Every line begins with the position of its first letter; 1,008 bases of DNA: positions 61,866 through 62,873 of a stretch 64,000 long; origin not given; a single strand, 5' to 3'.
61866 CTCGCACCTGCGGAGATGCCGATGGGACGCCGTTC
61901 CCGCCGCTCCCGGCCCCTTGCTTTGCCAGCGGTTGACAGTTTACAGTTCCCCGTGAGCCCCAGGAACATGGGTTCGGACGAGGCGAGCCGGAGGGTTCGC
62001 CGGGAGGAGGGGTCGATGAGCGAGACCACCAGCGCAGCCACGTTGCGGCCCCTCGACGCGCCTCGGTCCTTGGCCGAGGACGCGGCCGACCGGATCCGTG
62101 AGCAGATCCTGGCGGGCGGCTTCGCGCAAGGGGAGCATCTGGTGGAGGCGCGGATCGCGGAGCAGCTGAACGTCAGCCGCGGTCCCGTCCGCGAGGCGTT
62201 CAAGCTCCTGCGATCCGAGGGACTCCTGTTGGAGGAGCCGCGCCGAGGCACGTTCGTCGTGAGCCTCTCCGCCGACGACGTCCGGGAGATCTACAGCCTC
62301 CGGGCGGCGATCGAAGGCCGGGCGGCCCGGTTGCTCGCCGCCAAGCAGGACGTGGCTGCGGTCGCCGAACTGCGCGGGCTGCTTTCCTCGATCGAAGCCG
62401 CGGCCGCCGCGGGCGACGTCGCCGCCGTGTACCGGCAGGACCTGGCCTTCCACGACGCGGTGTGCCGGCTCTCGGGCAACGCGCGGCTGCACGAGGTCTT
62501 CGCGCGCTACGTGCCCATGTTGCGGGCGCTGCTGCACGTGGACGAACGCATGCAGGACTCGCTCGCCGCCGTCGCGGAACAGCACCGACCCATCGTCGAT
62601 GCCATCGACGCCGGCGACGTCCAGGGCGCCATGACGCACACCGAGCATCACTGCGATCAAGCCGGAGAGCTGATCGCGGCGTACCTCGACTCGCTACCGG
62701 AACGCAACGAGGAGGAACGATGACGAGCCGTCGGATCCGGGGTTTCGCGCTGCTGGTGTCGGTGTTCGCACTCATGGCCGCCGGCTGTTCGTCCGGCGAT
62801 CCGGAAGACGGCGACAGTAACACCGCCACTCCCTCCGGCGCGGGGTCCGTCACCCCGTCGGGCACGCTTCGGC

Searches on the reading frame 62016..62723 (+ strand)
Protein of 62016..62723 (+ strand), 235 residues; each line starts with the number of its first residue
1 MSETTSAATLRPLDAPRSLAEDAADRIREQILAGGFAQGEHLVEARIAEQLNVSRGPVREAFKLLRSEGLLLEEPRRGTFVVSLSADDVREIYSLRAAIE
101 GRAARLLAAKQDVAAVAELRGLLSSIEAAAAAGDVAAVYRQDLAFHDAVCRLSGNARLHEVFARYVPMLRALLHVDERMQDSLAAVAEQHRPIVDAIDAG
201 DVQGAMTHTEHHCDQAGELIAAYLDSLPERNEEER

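Call 8: search_protein_families(library=pfam, proteins=[window:62016-62723:+], max_evalue=0.01)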
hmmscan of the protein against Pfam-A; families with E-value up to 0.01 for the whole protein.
window:62016-62723:+ (235 aa): 3 families
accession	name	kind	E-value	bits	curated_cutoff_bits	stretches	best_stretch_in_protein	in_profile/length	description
PF07729.17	FCD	-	2.1e-24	86.8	24.3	1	91-214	1-124/125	FCD domain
PF00392.27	GntR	-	1.2e-16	60.5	27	1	19-81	1-64/64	Bacterial regulatory proteins, gntR family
PF08279.18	HTH_11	-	0.0054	17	25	0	45-73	19-47/55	HTH domain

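Call 9: find_related_loci(query=window:62016-62723:+, collection=genome_contigs, flank=10000)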
Query window:62016-62723:+ (235 aa) in genome_contigs; peptide patterns used: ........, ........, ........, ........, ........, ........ (x = any residue, [..] = any of these).
599 stretches matched a pattern (row limit reached: there are more); 58 encode a relative of the query (tblastn E <= 1e-3); 58 distinct loci.
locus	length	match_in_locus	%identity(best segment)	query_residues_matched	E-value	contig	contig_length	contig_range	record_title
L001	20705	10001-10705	87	1-235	3e-129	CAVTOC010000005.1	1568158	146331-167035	MAG: uncultured Actinomycetes bacterium isolate MFD00822.bin.2.15 genome assembly, contig: contig_51067, whole genome sh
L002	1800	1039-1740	79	1-234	3e-117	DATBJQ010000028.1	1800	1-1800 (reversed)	MAG TPA_asm: Actinomycetota bacterium isolate SMAG_U3924 k141_4123151, whole genome shotgun sequence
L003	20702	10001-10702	77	1-234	8e-106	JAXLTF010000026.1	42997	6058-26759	MAG: Actinomycetota bacterium isolate STL-ACT54 C1.64.fa-26, whole genome shotgun sequence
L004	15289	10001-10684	70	2-229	2e-101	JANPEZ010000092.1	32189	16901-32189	MAG: Actinomycetes bacterium isolate VAR_78_metabat_129 VAR_78_k141_412689, whole genome shotgun sequence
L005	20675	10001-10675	68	4-228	2e-93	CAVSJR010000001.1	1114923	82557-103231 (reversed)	MAG: uncultured Actinomycetes bacterium isolate MFD09212.bin.2.46 genome assembly, contig: contig_11900, whole genome sh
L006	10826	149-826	67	3-228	6e-93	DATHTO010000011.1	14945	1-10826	MAG TPA_asm: Actinomycetota bacterium isolate SMAG_U16079 k141_3425, whole genome shotgun sequence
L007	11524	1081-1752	68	1-224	6e-92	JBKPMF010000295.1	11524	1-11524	MAG: Actinomycetota bacterium isolate GS_HAYS_MAG_00073 GS_HAYS_000003631716, whole genome shotgun sequence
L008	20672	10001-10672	66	1-224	1e-89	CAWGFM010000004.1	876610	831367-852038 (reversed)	MAG: uncultured Actinomycetes bacterium isolate MFD05567.bin.1.91 genome assembly, contig: contig_74831, whole genome sh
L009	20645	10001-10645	67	10-224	4e-89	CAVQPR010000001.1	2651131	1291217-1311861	MAG: uncultured Actinomycetes bacterium isolate MFD09964.bin.2.63 genome assembly, contig: contig_13548, whole genome sh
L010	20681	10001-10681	67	1-228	8e-89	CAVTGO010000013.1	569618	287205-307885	MAG: uncultured Actinomycetes bacterium isolate MFD09206.bin.3.351 genome assembly, contig: contig_749, whole genome sho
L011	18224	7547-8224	68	1-226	1e-88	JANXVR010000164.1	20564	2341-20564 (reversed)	MAG: Actinomycetes bacterium isolate GL140_1_metabat_128 GL140_1_k141_1182174, whole genome shotgun sequence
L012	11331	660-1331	66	1-224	4e-88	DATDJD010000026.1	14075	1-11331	MAG TPA_asm: Actinomycetota bacterium isolate SMAG_U321 k141_573149, whole genome shotgun sequence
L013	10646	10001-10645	66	1-216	6e-88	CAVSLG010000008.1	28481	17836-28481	MAG: uncultured Actinomycetes bacterium isolate MFD05176.bin.2.78 genome assembly, contig: contig_143578, whole genome s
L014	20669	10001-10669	65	4-226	4e-87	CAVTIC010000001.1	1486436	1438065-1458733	MAG: uncultured Actinomycetes bacterium isolate MFD06229.bin.1.13 genome assembly, contig: contig_194, whole genome shot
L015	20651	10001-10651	67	10-226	2e-86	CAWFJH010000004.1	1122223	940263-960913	MAG: uncultured Actinomycetes bacterium isolate MFD02242.bin.2.325 genome assembly, contig: contig_5329, whole genome sh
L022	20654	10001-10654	66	9-226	4e-80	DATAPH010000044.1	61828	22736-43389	MAG TPA_asm: Actinomycetota bacterium isolate SMAG_U5436 k141_5450086, whole genome shotgun sequence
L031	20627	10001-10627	34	17-222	3e-29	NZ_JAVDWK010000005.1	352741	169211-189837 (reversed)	Arthrobacter sp. BE255 Ga0454558_05, whole genome shotgun sequence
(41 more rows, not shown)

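Call 26: search_protein_families(library=pfam, proteins=[L022:622-2220:+, L022:2217-3551:+, L022:5202-6455:+, L022:6410-7474:+, L022:7602-8066:+, L022:8063-8356:+, L022:8124-8774:+, L022:8633-9037:+, L022:9068-9433:+, L022:9616-9930:+], max_evalue=0.01)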
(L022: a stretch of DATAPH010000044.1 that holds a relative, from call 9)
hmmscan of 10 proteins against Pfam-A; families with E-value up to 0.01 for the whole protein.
L022:622-2220:+ (532 aa): 10 families
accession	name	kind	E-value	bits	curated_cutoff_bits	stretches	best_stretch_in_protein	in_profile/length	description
PF01593.30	Amino_oxidase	-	7.1e-18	65.5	19.8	1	16-524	3-443/443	Flavin containing amine oxidoreductase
PF01266.30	DAO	-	3.2e-13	50.4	27.9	2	6-134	1-137/353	FAD dependent oxidoreductase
PF13450.12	NAD_binding_8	-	7.2e-13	49.1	21.9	1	9-69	1-62/68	NAD(P)-binding Rossmann-like domain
PF07992.20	Pyr_redox_2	-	3.2e-07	30.5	26.1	1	5-55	1-52/291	Pyridine nucleotide-disulphide oxidoreductase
PF00890.30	FAD_binding_2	-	5e-06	26.4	20.4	1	6-41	1-36/414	FAD binding domain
PF01494.25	FAD_binding_3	-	5.7e-06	26.2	22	1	6-37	3-34/349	FAD binding domain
PF12831.13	FAD_oxidored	-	0.00013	21.9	27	1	6-45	1-40/416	FAD dependent oxidoreductase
PF00070.33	Pyr_redox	-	0.00021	22.2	22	0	7-40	2-35/82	Pyridine nucleotide-disulphide oxidoreductase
PF01946.23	Thi4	-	0.00053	19.7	26.2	1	5-42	18-56/235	Thi4 family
PF03486.20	HI0933_like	-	0.0019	18.2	50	0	6-40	2-36/244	HI0933-like protein Rossmann domain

L022:2217-3551:+ (444 aa): 1 family
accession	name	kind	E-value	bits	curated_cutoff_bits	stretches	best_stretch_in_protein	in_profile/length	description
PF00202.27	Aminotran_3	-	4.7e-77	259.8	30.5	1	36-434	10-400/403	Aminotransferase class-III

L022:5202-6455:+ (417 aa): 1 family
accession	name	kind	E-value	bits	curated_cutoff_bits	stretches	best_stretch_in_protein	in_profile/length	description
PF09338.16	Gly_reductase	-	8.7e-59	199.5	22.2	1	8-387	3-384/426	Glycine/sarcosine/betaine reductase component B subunits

L022:6410-7474:+ (354 aa): 1 family
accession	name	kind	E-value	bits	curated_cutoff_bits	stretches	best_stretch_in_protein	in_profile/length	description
PF07355.17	GRDB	-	3.1e-99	333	22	1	16-354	3-347/347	Glycine/sarcosine/betaine reductase selenoprotein B (GRDB)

L022:7602-8066:+ (154 aa): 0 families

L022:8063-8356:+ (97 aa): 0 families

L022:8124-8774:+ (216 aa): 0 families

L022:8633-9037:+ (134 aa): 0 families

L022:9068-9433:+ (121 aa): 3 families
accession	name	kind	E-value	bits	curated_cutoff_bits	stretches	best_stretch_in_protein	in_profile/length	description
PF00085.26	Thioredoxin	-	3.9e-14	52.9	23.5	1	4-100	5-102/103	Thioredoxin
PF08534.16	Redoxin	-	0.0002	21.6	26.6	1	10-61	24-77/148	Redoxin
PF13905.12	Thioredoxin_8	-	0.00041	21.1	27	1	18-64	4-52/94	Thioredoxin-like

L022:9616-9930:+ (104 aa): 1 family
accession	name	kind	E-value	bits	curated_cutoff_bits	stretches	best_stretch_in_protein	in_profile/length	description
PF04723.20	GRDA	-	4.1e-34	117.9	22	1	1-101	47-147/147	Glycine reductase complex selenoprotein A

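Call 27: search_protein_families(library=pfam, proteins=[L022:34-555:+, L022:10763-11890:+, L022:11906-12823:+, L022:12824-13702:+, L022:13699-14877:+, L022:15032-15583:+, L022:15587-16279:+, L022:16219-17100:+, L022:17097-17819:+, L022:19302-20237:+], max_evalue=0.01)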
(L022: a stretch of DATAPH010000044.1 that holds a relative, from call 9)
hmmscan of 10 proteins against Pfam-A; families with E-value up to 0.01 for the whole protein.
L022:34-555:+ (173 aa): 1 family
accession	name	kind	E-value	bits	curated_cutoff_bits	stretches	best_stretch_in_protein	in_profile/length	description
PF00561.26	Abhydrolase_1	-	0.0054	16.9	25.8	0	2-150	75-233/245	alpha/beta hydrolase fold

L022:10763-11890:+ (375 aa): 2 families
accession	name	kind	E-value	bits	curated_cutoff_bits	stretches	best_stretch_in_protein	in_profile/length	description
PF13416.11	SBP_bac_8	-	9.6e-29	101.5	27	1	66-331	2-266/279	Bacterial extracellular solute-binding protein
PF13343.11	SBP_bac_6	-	7.7e-19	68.6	24.6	1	114-319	24-213/245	Bacterial extracellular solute-binding protein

L022:11906-12823:+ (305 aa): 1 family
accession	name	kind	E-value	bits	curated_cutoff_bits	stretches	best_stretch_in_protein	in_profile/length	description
PF00528.27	BPD_transp_1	-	8e-10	39.2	26.4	1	103-274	2-169/184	Binding-protein-dependent transport system inner membrane component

L022:12824-13702:+ (292 aa): 1 family
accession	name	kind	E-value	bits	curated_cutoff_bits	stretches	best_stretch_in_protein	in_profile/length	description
PF00528.27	BPD_transp_1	-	4.7e-08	33.4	26.4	1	112-286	43-180/184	Binding-protein-dependent transport system inner membrane component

L022:13699-14877:+ (392 aa): 5 families
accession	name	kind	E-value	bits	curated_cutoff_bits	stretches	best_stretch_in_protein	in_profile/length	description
PF00005.33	ABC_tran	-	4.9e-37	128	25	1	36-177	2-136/137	ABC transporter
PF08402.16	TOBE_2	-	8.5e-13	48.7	21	1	295-372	2-75/76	TOBE domain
PF13304.12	AAA_21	-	0.0028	18.2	27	0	139-210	227-300/304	AAA domain, putative AbiEii toxin, Type IV TA system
PF02463.25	SMC_N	-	0.004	17.1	40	0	138-222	135-211/220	RecF/RecN/SMC N terminal domain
PF01078.27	Mg_chelatase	-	0.0055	16.6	20.3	0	33-115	10-92/207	Magnesium chelatase, subunit ChlI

L022:15032-15583:+ (183 aa): 0 families

L022:15587-16279:+ (230 aa): 0 families

L022:16219-17100:+ (293 aa): 4 families
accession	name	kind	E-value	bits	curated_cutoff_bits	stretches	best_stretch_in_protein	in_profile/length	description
PF03446.21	NAD_binding_2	-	2.6e-51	174.3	21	1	5-164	1-161/161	NAD binding domain of 6-phosphogluconate dehydrogenase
PF14833.11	NAD_binding_11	-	2.2e-35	122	30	1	167-284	1-119/122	NAD-binding of NADP-dependent 3-hydroxyisobutyrate dehydrogenase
PF03807.23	F420_oxidored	-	1.8e-05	25.7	21.6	1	5-96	1-91/94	NADP oxidoreductase coenzyme F420-dependent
PF02826.25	2-Hacid_dh_C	-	0.00031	20.6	25.1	1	4-78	37-110/178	D-isomer specific 2-hydroxyacid dehydrogenase, NAD binding domain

L022:17097-17819:+ (240 aa): 2 families
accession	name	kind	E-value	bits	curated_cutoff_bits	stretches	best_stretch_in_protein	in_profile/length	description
PF01411.24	tRNA-synt_2c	-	1.1e-09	37.8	30.3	1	16-93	476-551/552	tRNA synthetases class II (A)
PF07973.19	tRNA_SAD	-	2.1e-09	37.6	24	1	193-234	1-42/44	Threonyl and Alanyl tRNA synthetase second additional domain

L022:19302-20237:+ (311 aa): 4 families
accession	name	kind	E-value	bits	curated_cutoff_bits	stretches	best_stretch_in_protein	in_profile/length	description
PF04542.20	Sigma70_r2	-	3.4e-22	78.5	24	1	80-148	2-70/71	Sigma-70 region 2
PF04545.22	Sigma70_r4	-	1.1e-15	57.4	24.1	1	250-299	4-49/50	Sigma-70, region 4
PF04539.22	Sigma70_r3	-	2.4e-14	53.6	25.3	1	159-225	2-69/78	Sigma-70 region 3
PF00140.25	Sigma70_r1_2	-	1.8e-07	31.4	22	1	16-45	3-32/34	Sigma-70 factor, region 1.2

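Call 30: search_solved_structures(query=window:62016-62723:+, max_evalue=0.001)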
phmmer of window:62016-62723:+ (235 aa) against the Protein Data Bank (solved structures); distinct sequences matched with E-value up to 0.001: 17.
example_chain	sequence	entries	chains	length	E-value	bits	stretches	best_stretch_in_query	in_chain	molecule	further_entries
7xp0_A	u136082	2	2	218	4.8e-19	72.2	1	18-214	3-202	Probable transcriptional regulator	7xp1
2hs5_A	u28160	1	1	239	1.8e-16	63.7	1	22-223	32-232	putative transcriptional regulator GntR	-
7u5q_A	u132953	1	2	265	1.9e-15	60.5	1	26-214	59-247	Transcriptional regulator, GntR family protein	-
3fms_A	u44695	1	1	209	6.4e-12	48.9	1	26-214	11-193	Transcriptional regulator, GntR family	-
9jpj_C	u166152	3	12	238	2.2e-11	47.1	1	19-220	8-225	Pyruvate dehydrogenase complex repressor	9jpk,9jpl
9isw_A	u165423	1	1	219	2.5e-11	47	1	14-176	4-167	Transcriptional regulator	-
6z74_A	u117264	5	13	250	3.2e-11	46.6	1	23-208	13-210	Transcriptional regulator, GntR family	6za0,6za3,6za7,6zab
3c7j_A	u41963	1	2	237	3.3e-11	46.6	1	16-168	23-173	Transcriptional regulator, GntR family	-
3sxy_A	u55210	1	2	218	6.4e-11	45.6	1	26-214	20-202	Transcriptional regulator, GntR family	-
6az6_A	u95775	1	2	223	5.3e-09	39.4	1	17-198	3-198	GntR family transcriptional regulator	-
4p9f_A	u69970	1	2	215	2.6e-08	37.1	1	24-205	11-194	HTH-type transcriptional regulator mcbR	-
3ihu_A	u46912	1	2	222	7.7e-08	35.6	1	27-208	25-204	Transcriptional regulator, GntR family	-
9vkn_A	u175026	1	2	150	7.1e-07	32.4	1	88-219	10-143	Pyruvate dehydrogenase complex repressor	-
5kvr_A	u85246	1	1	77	0.0001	25.4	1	24-81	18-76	Pyruvate dehydrogenase complex repressor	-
7c7e_A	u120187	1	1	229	0.0001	25.3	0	27-202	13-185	Putative DNA-binding transcriptional regulator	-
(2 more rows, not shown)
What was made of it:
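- On GntR family, FadR subfamily (regulator protein): The PDB relatives are FCD-type GntR regulators, including PdhR and McbR (call 30).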

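Call 43: search_protein_families(library=ncbifam, proteins=[window:62016-62723:+, L022:10763-11890:+, L022:622-2220:+, L022:2217-3551:+, L022:5202-6455:+, L022:6410-7474:+, L022:7602-8066:+, L022:8633-9037:+], max_evalue=0.00001)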
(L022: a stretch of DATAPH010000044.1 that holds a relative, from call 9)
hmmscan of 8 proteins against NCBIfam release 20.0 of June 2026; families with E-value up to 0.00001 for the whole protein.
window:62016-62723:+ (235 aa): 12 families
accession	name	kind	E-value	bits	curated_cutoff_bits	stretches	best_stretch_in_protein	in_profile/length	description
TIGR03338.1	phnR_burk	equivalog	3.1e-42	144.6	271.5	1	18-215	11-208/212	phosphonate utilization associated transcriptional regulator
NF003011.0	PRK03837.1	subfamily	1.1e-16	61.2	260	1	82-219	97-232/241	transcriptional regulator NanR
NF007741.0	PRK10421.1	equivalog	1.3e-13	50.9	311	1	16-83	5-73/262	transcriptional regulator LldR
NF008504.0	PRK11414.1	equivalog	4.7e-12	46.1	225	1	18-205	11-200/221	GntR family transcriptional regulator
NF008576.0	PRK11534.1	equivalog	1.7e-10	41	218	1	20-208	9-205/225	DNA-binding transcriptional regulator CsiR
NF052282.1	PLP_TF_PdxR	equivalog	1.9e-10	40.4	320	1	19-90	2-74/448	MocR-like pyridoxine biosynthesis transcription factor PdxR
NF007001.0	PRK09464.1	equivalog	2.8e-10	40.2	330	1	24-214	16-226/254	pyruvate dehydrogenase complex transcriptional repressor PdhR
NF007442.0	PRK09990.1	equivalog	4e-10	39.6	301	1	15-158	7-169/256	transcriptional regulator GlcC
TIGR02018.2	his_ut_repres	equivalog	3.6e-08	33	220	1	25-105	6-88/226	histidine utilization transcriptional repressor HutC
TIGR02325.1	C_P_lyase_phnF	equivalog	1.4e-07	31.3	156.8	1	23-82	13-73/238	phosphonate metabolism transcriptional regulator PhnF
NF007588.0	PRK10225.1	equivalog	7.4e-07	28.7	442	1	24-159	15-152/257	Uxu operon transcriptional regulator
TIGR03337.1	phnR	equivalog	1.5e-06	28.1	296.75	1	25-82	8-66/231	phosphonate utilization transcriptional regulator PhnR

L022:10763-11890:+ (375 aa): 4 families
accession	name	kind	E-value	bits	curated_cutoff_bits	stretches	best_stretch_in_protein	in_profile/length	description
NF007048.0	PRK09501.1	equivalog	2.1e-15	56.5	582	1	50-344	26-314/348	spermidine/putrescine ABC transporter substrate-binding protein PotD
NF041888.1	ABC_SBP_YdcS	equivalog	3.6e-15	55.7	725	1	88-307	75-303/379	putative ABC transporter substrate-binding protein YdcS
NF007962.0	PRK10682.1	equivalog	9.3e-13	47.9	636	1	51-170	30-148/370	spermidine/putrescine ABC transporter substrate-binding protein PotF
TIGR03261.1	phnS2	equivalog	4.8e-06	25.9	392.75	1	66-337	38-300/334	putative 2-aminoethylphosphonate ABC transporter substrate-binding protein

L022:622-2220:+ (532 aa): 15 families
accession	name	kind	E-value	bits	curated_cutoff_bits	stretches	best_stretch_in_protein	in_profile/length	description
NF045689.1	BCarotKetCrtO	equivalog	7.8e-70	236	1000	1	4-528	3-540/563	beta-carotene ketolase CrtO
TIGR02734.1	crtI_fam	subfamily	1.3e-41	142.9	238.1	1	7-523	1-488/504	phytoene desaturase family protein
TIGR02730.1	carot_isom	equivalog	3.4e-31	108.6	586.9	1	5-512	1-475/493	carotenoid isomerase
NF045637.1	carotdesatCrtDProt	equivalog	8.4e-26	90.5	580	1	8-300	2-278/485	1-hydroxycarotenoid 3,4-desaturase CrtD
NF058655.1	CrtID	equivalog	1.1e-16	60.8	640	1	181-306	164-281/478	bifunctional phytoene desaturase/3,4-desaturase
TIGR02733.1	desat_CrtD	equivalog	8.8e-13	47.7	549.7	0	410-515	377-478/492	C-3',4' desaturase CrtD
NF005560.0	PRK07233.1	equivalog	1.7e-11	43.6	252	0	235-300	190-254/435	hypothetical protein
NF042421.1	hydcarot_desat_CrtD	equivalog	1.5e-09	36.8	500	0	397-511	360-469/487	1-hydroxycarotenoid 3,4-desaturase CrtD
TIGR03143.1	AhpF_homolog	hypoth_equivalog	8.1e-09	34.6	687.65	1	1-65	1-67/555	putative alkyl hydroperoxide reductase F subunit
NF008425.0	PRK11259.1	equivalog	5.7e-07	28.8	257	0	3-37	3-37/377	N-methyl-L-tryptophan oxidase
NF006130.0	PRK08274.1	equivalog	1.3e-06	27.5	369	0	233-294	122-186/467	FAD-dependent tricarballylate dehydrogenase TcuA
TIGR02032.1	GG-red-SF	subfamily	1.8e-06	27.9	158.8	0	5-39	1-35/297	geranylgeranyl reductase family protein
TIGR03467.1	HpnE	equivalog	2e-06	27.4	283.05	0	8-44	2-38/430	hydroxysqualene dehydroxylase HpnE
NF053676.1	4oxCHCAChcC1Cy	equivalog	5.8e-06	25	1000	0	5-43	2-40/528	4-oxocyclohexanecarboxylate 2-dehydrogenase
NF001933.0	PRK00711.1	subfamily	7.3e-06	25.2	383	0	8-54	4-53/429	D-amino acid dehydrogenase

L022:2217-3551:+ (444 aa): 69 families (the best 25 are shown)
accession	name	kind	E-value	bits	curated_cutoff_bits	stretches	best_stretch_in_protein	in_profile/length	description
NF004426.0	PRK05769.1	equivalog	1.6e-98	330.4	552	1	2-439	4-439/441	acetyl ornithine aminotransferase family protein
NF005993.0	PRK08117.1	subfamily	1.4e-83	281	574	1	18-439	8-429/433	aspartate aminotransferase family protein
NF006228.0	PRK08360.1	equivalog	5.2e-71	239.6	608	1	30-441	18-428/443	aspartate aminotransferase family protein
NF006368.0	PRK08593.1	equivalog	5.5e-71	239.5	570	1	36-441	27-433/448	aspartate aminotransferase family protein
NF005102.0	PRK06541.1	equivalog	3.7e-69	233.4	574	1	36-435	35-451/460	aspartate aminotransferase family protein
NF049939.1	HyAminethphonNHLyPbfA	equivalog_domain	7.9e-69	232.2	525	1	38-438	46-440/442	(R)-1-hydroxy-2-aminoethylphosphonate ammonia-lyase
NF004718.0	PRK06062.1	subfamily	2.6e-68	230.6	472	1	32-441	35-450/454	hypothetical protein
NF005683.0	PRK07481.1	subfamily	2.8e-68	231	575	1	31-439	24-449/453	hypothetical protein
NF004714.0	PRK06058.1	subfamily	5.4e-67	226.4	639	1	5-438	13-445/447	4-aminobutyrate--2-oxoglutarate transaminase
NF004171.0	PRK05639.1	equivalog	1.6e-66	225.1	639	1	1-388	1-391/457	alanine/serine racemase family protein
TIGR00700.1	GABAtrnsam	equivalog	3.2e-62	210.5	506.65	1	36-409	16-387/420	4-aminobutyrate--2-oxoglutarate transaminase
NF005682.0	PRK07480.1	subfamily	2e-61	208.1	510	1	34-420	34-432/459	aminotransferase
NF004755.0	PRK06082.1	equivalog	1.1e-60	205.4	467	1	39-439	58-451/459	aspartate aminotransferase family protein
NF004625.0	PRK05965.1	subfamily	1.1e-59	202.4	729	1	34-402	27-405/460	hypothetical protein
NF004767.0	PRK06105.1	subfamily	1.2e-59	202.1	517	1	32-437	27-447/460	aminotransferase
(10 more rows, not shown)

L022:5202-6455:+ (417 aa): 2 families
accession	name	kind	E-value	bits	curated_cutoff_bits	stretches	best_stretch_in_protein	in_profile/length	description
NF040793.1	sarcosine_GrdG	exception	2.5e-35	122.1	780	1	45-386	41-383/428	sarcosine reductase complex component B subunit alpha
NF053623.1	fluoroAc_FarE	equivalog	2.2e-15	56.4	675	1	8-333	5-319/419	fluoroacetate reductase subunit FarE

L022:6410-7474:+ (354 aa): 6 families
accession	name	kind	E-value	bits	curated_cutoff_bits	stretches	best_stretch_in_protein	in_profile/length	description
NF040794.1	sarcosine_GrdF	exception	9.4e-81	271.6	800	1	15-354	4-349/435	sarcosine reductase complex component B subunit beta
TIGR01918.1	various_sel_PB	subfamily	5.5e-80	269.4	65.45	1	17-354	2-345/431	glycine/betaine/sarcosine/D-proline family reductase selenoprotein B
NF040795.1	betaine_GrdH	exception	1.3e-73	248.4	775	1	18-354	3-346/435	betaine reductase selenoprotein B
TIGR01917.1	gly_red_sel_B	equivalog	2.3e-70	237.7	602.2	1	17-354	2-345/431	glycine reductase complex selenoprotein B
NF041545.1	GrdB_like_no_Se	equivalog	2.2e-11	43.7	175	1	17-128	2-118/171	GrdB-related putative oxidoreductase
TIGR04483.1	D_pro_red_PrdB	equivalog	1.6e-10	40.8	300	1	274-353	66-146/238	D-proline reductase (dithiol) protein PrdB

L022:7602-8066:+ (154 aa): 0 families

L022:8633-9037:+ (134 aa): 0 families
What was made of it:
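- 62016..62723 (+): FadR-subfamily GntR regulator (GntR winged helix plus FCD domain). Pfam (call 8); NCBIfam (call 43); PDB relatives (call 30).
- On PhnR, Burkholderia type (TIGR03338 equivalog): 144.6 bits (call 43).
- Closest known: Burkholderia-type PhnR. Same: It is by far the best family-level match of the window regulator: 144.6 bits, E = 3e-42, over the full length (call 43).
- Closest known: Clostridial glycine/sarcosine/betaine reductase. Different: The GrdB and GrdE homologs fall far below the cut-offs of the glycine, sarcosine and betaine equivalogs (call 43).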

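Call 50: search_protein_families(library=pfam, proteins=[L031:37-969:-, L031:973-1971:+, L031:1943-2914:+, L031:2911-3678:+, L031:3681-4814:+, L031:4337-6145:+, L031:6175-7629:+, L031:7666-8358:+, L031:8549-10042:-, L031:9965-10669:+], max_evalue=0.0001)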
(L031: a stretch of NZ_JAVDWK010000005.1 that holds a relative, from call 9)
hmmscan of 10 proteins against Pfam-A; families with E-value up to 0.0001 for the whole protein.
L031:37-969:- (310 aa): 1 family
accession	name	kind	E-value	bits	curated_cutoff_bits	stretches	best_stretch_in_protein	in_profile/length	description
PF00702.32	Hydrolase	-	3.6e-06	27.9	26.4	1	95-263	2-180/191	haloacid dehalogenase-like hydrolase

L031:973-1971:+ (332 aa): 1 family
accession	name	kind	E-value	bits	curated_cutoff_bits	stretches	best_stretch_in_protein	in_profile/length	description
PF00497.25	SBP_bac_3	-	2.6e-26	92.4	26.4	1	92-320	1-130/132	Bacterial extracellular solute-binding proteins, family 3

L031:1943-2914:+ (323 aa): 1 family
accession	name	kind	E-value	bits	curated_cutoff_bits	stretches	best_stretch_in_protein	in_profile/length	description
PF00528.27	BPD_transp_1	-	1.4e-20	74.3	26.4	1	100-298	1-181/184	Binding-protein-dependent transport system inner membrane component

L031:2911-3678:+ (255 aa): 3 families
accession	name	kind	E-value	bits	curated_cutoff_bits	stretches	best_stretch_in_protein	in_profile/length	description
PF00005.33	ABC_tran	-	9.7e-36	123.8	25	1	22-180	1-137/137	ABC transporter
PF13304.12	AAA_21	-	9.7e-12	46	27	0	36-78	3-45/304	AAA domain, putative AbiEii toxin, Type IV TA system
PF02463.25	SMC_N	-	3.7e-10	40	40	1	129-221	120-208/220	RecF/RecN/SMC N terminal domain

L031:3681-4814:+ (377 aa): 1 family
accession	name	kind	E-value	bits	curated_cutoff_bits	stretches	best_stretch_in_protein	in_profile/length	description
PF01266.30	DAO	-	8.6e-49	167.4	27.9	1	5-355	2-352/353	FAD dependent oxidoreductase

L031:4337-6145:+ (602 aa): 1 family
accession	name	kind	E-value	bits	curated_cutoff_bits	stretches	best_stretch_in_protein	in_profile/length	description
PF00202.27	Aminotran_3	-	1e-112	377.3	30.5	1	196-597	8-403/403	Aminotransferase class-III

L031:6175-7629:+ (484 aa): 1 family
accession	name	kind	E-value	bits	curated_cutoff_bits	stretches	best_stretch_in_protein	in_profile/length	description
PF00171.27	Aldedh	-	1.7e-162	541.6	23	1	20-479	1-460/461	Aldehyde dehydrogenase family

L031:7666-8358:+ (230 aa): 2 families
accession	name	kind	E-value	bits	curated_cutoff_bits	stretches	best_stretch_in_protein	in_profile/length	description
PF07729.17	FCD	-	2.1e-20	73.8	24.3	1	87-213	1-124/125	FCD domain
PF00392.27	GntR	-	9e-19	67.3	27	1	16-77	2-64/64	Bacterial regulatory proteins, gntR family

L031:8549-10042:- (497 aa): 0 families

L031:9965-10669:+ (234 aa): 2 families
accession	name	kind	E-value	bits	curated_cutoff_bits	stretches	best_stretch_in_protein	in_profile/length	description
PF07729.17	FCD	-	1.2e-20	74.6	24.3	1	87-213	1-124/125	FCD domain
PF00392.27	GntR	-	8.7e-19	67.4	27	1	16-77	2-64/64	Bacterial regulatory proteins, gntR family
